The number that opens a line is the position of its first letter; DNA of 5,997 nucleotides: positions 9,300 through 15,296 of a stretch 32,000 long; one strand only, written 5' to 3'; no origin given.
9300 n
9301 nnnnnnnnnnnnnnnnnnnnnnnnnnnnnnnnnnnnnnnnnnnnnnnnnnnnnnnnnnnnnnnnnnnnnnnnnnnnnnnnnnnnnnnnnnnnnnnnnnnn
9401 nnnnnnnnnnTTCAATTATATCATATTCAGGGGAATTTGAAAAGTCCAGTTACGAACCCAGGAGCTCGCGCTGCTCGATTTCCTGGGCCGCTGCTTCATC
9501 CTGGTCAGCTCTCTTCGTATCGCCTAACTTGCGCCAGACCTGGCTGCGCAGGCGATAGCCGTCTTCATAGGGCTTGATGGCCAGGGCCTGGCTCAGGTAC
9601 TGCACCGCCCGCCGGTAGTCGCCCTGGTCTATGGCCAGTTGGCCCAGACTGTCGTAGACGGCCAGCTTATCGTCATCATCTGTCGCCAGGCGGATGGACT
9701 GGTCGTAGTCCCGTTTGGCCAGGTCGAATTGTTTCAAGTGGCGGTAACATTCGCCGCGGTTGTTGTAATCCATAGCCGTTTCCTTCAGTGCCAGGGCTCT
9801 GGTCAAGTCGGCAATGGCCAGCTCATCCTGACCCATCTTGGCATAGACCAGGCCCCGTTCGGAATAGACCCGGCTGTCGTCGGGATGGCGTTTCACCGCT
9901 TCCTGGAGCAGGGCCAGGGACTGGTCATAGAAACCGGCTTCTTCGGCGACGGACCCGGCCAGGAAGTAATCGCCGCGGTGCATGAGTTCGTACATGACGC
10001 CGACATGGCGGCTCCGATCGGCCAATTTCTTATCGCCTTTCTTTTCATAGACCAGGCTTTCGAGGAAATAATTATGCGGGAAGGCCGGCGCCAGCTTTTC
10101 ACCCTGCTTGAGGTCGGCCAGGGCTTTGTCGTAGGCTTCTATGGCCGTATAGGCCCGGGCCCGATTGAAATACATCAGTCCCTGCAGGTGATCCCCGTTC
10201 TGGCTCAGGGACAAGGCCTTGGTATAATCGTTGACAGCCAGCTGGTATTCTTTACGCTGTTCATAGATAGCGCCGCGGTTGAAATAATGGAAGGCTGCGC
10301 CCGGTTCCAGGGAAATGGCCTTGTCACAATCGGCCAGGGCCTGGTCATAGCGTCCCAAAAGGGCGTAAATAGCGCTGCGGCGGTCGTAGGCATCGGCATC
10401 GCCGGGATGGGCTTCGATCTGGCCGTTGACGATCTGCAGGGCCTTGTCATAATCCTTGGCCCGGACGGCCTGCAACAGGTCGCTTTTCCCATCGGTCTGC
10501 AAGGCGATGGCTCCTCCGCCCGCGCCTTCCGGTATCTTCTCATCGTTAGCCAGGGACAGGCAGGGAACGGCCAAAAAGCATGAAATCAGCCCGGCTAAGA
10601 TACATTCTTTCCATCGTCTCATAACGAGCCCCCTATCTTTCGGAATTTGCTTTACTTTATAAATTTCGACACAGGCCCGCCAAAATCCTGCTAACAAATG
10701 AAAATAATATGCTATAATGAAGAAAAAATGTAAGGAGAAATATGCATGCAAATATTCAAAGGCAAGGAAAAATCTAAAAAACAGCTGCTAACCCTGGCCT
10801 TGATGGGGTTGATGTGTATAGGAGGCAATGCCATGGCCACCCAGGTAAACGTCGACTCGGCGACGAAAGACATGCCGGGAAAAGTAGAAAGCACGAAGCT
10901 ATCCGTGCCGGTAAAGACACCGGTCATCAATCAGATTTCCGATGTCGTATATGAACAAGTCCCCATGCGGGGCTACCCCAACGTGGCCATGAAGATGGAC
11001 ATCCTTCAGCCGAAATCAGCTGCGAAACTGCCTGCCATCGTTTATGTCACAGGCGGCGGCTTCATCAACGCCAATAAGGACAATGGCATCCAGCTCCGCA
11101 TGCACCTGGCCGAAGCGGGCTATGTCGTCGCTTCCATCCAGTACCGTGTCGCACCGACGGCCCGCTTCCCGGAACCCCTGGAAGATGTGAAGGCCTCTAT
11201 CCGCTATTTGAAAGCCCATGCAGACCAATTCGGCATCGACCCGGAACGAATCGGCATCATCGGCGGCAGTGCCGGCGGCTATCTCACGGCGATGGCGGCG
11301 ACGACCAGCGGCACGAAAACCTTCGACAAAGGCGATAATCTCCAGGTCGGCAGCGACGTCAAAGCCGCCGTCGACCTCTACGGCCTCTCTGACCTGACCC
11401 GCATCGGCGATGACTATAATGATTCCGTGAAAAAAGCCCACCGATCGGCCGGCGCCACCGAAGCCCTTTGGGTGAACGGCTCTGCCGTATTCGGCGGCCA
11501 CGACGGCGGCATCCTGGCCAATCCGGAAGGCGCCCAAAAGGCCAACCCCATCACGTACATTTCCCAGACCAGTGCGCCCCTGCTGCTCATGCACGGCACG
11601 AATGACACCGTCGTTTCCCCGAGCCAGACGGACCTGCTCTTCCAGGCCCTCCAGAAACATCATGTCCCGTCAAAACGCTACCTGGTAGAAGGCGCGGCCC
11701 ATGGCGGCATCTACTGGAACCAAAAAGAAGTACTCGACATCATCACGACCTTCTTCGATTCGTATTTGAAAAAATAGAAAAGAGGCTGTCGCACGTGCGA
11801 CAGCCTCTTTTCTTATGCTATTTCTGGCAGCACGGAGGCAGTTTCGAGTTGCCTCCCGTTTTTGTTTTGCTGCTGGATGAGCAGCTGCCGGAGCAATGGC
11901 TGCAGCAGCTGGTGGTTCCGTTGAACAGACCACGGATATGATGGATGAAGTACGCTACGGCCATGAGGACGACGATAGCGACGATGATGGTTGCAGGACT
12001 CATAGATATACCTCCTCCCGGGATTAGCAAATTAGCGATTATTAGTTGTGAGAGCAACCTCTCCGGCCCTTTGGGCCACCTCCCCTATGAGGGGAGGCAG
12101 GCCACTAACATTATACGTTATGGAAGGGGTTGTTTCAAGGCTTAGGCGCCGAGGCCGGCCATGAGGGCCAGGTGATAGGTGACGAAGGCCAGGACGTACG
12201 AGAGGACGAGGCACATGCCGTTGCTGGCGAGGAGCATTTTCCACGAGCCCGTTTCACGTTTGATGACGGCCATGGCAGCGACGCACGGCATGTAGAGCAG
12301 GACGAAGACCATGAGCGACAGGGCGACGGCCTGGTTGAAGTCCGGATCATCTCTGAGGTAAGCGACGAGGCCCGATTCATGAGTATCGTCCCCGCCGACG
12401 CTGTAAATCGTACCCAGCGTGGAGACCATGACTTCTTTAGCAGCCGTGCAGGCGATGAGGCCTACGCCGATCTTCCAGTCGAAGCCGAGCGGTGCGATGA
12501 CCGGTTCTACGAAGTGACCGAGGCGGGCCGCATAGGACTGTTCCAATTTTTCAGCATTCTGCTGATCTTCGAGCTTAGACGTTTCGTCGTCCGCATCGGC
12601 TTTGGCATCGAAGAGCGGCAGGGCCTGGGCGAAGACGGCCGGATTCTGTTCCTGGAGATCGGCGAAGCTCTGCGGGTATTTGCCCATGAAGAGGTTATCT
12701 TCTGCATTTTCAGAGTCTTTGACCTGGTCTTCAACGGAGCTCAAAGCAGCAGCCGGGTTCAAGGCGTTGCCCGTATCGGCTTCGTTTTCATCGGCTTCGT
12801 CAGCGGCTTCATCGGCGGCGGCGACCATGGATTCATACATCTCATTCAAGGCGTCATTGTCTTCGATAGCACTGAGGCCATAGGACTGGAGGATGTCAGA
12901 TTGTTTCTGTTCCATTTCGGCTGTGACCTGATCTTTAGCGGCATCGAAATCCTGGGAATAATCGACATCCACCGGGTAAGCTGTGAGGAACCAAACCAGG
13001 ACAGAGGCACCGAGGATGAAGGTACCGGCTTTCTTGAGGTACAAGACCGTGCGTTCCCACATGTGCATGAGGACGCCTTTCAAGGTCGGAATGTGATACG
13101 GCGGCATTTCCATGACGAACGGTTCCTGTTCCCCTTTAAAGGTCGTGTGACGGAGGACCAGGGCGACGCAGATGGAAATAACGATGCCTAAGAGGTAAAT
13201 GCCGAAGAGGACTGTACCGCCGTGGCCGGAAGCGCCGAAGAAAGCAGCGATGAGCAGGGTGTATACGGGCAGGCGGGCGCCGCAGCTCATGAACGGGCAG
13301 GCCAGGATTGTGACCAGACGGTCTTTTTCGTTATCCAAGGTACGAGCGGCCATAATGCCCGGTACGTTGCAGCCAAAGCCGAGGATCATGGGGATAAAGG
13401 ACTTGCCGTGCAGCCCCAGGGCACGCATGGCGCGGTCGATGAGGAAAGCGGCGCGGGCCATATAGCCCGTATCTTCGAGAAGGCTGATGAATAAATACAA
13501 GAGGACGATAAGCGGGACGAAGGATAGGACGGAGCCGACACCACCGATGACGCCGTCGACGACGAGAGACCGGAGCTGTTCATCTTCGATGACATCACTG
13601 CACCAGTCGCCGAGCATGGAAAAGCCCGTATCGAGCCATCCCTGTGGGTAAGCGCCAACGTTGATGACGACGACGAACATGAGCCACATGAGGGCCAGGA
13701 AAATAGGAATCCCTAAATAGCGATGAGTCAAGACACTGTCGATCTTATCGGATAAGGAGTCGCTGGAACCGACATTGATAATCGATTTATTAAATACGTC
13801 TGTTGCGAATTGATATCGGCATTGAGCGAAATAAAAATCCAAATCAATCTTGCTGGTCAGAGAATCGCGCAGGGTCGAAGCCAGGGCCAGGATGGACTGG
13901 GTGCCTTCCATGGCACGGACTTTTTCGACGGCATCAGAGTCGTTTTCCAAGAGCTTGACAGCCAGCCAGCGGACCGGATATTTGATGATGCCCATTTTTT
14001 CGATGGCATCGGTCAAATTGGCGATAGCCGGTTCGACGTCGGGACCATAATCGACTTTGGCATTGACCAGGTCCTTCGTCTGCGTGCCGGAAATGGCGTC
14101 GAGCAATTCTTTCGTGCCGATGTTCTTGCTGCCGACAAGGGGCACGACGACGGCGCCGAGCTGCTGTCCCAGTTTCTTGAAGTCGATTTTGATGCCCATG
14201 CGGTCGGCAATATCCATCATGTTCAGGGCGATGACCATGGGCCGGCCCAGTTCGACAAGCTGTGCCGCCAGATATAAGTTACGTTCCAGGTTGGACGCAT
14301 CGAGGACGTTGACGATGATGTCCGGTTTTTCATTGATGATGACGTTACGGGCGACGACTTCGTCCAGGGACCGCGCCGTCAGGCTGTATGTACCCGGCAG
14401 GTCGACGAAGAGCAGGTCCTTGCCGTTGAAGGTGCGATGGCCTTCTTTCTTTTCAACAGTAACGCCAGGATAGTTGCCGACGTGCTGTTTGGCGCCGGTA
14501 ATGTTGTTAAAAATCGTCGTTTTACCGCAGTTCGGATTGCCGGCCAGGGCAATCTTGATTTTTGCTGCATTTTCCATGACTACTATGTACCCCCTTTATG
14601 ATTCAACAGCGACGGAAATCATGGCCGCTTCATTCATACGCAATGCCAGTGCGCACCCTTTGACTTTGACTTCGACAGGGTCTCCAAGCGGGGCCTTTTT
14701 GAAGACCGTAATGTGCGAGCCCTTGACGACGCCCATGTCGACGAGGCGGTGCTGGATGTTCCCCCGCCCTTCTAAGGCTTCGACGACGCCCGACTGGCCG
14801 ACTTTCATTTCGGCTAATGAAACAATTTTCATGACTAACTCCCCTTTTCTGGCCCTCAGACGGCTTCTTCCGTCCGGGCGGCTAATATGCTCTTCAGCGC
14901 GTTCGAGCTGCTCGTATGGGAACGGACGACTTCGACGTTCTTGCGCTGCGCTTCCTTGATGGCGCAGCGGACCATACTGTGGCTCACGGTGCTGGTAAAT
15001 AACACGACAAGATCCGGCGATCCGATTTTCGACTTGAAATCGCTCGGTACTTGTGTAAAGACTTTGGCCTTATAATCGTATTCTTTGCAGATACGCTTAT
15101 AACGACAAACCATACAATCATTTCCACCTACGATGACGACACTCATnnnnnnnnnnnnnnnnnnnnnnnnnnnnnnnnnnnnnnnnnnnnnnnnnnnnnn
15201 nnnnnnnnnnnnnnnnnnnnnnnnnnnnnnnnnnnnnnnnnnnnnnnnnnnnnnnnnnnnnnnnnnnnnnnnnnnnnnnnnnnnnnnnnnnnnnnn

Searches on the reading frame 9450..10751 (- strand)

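Call 31: search_protein_families(library=pfam, proteins=[window:9450-10751:-], max_evalue=0.01)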
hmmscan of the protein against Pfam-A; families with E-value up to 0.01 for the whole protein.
window:9450-10751:- (433 aa): 22 families
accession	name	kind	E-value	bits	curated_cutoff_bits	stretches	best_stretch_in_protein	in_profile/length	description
PF00515.34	TPR_1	-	3.5e-36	122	27.8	5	156-185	4-33/34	Tetratricopeptide repeat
PF07719.23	TPR_2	-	8.9e-35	116.4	27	5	119-151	1-33/34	Tetratricopeptide repeat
PF13181.12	TPR_8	-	8.7e-28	94.5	25.7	4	365-394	3-32/34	Tetratricopeptide repeat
PF13424.12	TPR_12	-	1e-27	96.5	30.1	4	329-393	6-75/77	Tetratricopeptide repeat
PF13371.12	TPR_9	-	5.6e-18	65.2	35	3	128-185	4-61/73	Tetratricopeptide repeat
PF13431.12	TPR_17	-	1e-16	60.2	24.4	1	281-313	1-33/34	Tetratricopeptide repeat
PF13414.12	TPR_11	-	2.1e-15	56.6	26.8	2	273-307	8-42/42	TPR repeat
PF13432.12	TPR_16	-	7.2e-14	52.4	32.7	2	264-323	2-61/65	Tetratricopeptide repeat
PF13428.12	TPR_14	-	3.1e-13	49.4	23.5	0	264-298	6-40/44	Tetratricopeptide repeat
PF14559.12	TPR_19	-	1.3e-09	38.7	25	0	96-140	2-46/68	Tetratricopeptide repeat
PF25575.1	TPR_BSK1_C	-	4.9e-09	36.5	42.2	0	165-231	54-117/118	Serine/threonine-protein kinase BSK1-like, TPR repeats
PF13374.12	TPR_10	-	5.4e-07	29.9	27.5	0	363-392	2-31/42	Tetratricopeptide repeat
PF13176.12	TPR_7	-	2.9e-05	24.3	27.9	0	367-393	3-29/36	Tetratricopeptide repeat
PF14853.12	Fis1_TPR_C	-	3.7e-05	24.3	25.3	0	96-121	12-37/53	Fis1 C-terminal tetratricopeptide repeat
PF23914.1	TPR_CcmH_CycH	-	0.00039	20.7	42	0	336-394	60-118/158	Cytochrome c-type biogenesis protein H TPR domain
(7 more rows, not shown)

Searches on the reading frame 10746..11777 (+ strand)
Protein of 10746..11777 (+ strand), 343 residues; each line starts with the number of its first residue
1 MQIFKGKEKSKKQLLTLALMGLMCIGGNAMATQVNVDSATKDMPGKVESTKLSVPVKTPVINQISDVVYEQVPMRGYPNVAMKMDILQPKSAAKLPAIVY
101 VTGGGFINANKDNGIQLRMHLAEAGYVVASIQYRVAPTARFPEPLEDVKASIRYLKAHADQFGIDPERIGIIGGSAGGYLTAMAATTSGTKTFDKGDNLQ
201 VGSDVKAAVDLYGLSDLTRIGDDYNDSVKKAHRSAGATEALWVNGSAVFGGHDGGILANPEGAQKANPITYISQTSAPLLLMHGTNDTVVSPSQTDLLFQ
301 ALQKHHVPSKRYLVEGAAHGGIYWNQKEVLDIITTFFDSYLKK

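Call 31: search_protein_families(library=pfam, proteins=[window:10746-11777:+], max_evalue=0.01)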
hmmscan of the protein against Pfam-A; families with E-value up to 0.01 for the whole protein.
window:10746-11777:+ (343 aa): 10 families
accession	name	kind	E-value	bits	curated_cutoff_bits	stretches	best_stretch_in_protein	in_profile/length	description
PF20434.5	BD-FAE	-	4.7e-51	173.8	26.8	1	84-302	1-215/215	BD-FAE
PF07859.19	Abhydrolase_3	-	1.9e-22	80.5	25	1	98-320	1-207/210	alpha/beta hydrolase fold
PF00326.27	Peptidase_S9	-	4.7e-20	72.4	22.6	2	258-342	124-211/213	Prolyl oligopeptidase family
PF00135.34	COesterase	-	5.9e-11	42.5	27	1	84-191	88-207/515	Carboxylesterase family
PF01738.24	DLH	-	4.5e-08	33.4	21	1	244-320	122-187/217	Dienelactone hydrolase family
PF02129.25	Peptidase_S15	-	7.2e-08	32.9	23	1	80-187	3-115/262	X-Pro dipeptidyl-peptidase (S15 family)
PF00561.26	Abhydrolase_1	-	2.7e-05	24.4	25.8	1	224-325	143-244/245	alpha/beta hydrolase fold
PF12146.15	Hydrolase_4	-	0.00011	22.1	27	1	274-319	189-232/239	Serine aminopeptidase, S33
PF03959.19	FSH1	-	0.00085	19.5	21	1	144-305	81-189/211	Serine hydrolase (FSH1)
PF05448.18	AXE1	-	0.004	16.4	21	0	160-186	169-195/321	Acetyl xylan esterase (AXE1)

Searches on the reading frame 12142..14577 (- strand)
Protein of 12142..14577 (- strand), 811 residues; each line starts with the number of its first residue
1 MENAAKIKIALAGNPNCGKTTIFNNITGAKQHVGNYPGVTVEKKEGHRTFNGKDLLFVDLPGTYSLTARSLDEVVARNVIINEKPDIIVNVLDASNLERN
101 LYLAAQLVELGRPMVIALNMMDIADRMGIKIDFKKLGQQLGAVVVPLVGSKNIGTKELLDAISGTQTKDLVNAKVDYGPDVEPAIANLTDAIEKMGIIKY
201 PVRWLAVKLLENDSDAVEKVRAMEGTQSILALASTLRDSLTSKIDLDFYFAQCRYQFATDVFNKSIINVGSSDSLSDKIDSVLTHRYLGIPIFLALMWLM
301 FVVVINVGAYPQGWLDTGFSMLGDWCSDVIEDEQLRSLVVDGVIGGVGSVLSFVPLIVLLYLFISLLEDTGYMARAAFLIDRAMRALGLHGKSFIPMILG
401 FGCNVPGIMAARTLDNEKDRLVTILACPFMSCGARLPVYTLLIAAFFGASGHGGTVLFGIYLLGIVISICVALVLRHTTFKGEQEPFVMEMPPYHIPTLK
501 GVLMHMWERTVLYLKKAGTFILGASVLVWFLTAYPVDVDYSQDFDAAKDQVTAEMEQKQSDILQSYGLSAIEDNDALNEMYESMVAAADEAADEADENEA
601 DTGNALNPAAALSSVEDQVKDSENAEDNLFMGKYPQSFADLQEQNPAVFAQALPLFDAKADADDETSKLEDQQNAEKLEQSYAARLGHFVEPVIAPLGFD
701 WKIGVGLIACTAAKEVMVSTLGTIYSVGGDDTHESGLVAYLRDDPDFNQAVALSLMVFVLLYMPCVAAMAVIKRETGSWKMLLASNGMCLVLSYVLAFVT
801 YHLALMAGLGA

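Call 31: search_protein_families(library=pfam, proteins=[window:12142-14577:-], max_evalue=0.01)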
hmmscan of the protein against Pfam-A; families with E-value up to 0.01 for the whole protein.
window:12142-14577:- (811 aa): 8 families
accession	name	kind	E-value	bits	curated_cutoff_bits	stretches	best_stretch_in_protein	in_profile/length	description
PF02421.24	FeoB_N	-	4.4e-65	218.4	27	1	8-162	2-156/156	Ferrous iron transport protein B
PF07670.19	Gate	-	2.3e-45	153.8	29.6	2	350-445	1-103/104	Nucleoside recognition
PF07664.17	FeoB_C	-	2.5e-24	85.2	26.6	1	457-509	1-54/54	Ferrous iron transport protein B C terminus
PF01926.29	MMR_HSR1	-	3.8e-20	72.5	21.9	1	8-119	1-112/113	50S ribosome-binding GTPase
PF17910.6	FeoB_Cyto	-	3.4e-15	56.7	23.4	1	177-265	1-88/90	FeoB cytosolic helical domain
PF09439.16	SRPRB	-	0.00012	22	25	1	8-105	5-93/178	Signal recognition particle receptor beta subunit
PF00350.29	Dynamin_N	-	0.0012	19.4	27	0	49-97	97-141/168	Dynamin family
PF04548.22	AIG1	-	0.0025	17.6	27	1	8-98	2-97/212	AIG1 family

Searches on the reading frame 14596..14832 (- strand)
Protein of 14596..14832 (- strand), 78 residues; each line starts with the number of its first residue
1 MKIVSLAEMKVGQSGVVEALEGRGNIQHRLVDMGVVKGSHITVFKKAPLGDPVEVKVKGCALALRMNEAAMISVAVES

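Call 31: search_protein_families(library=pfam, proteins=[window:14596-14832:-], max_evalue=0.01)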
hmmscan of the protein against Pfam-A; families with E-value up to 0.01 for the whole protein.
window:14596-14832:- (78 aa): 1 family
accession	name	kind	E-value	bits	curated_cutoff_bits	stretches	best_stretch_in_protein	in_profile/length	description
PF04023.20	FeoA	-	1.7e-21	76.5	23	1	4-75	1-73/74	FeoA domain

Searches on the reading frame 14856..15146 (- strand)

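Call 31: search_protein_families(library=pfam, proteins=[window:14856-15146:-], max_evalue=0.01)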
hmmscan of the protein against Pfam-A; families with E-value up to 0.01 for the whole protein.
window:14856-15146:- (96 aa): 1 family
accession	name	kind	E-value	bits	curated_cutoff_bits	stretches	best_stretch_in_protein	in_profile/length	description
PF10087.14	DUF2325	-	3.1e-32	111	33.6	1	2-89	1-92/94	Uncharacterized protein conserved in bacteria (DUF2325)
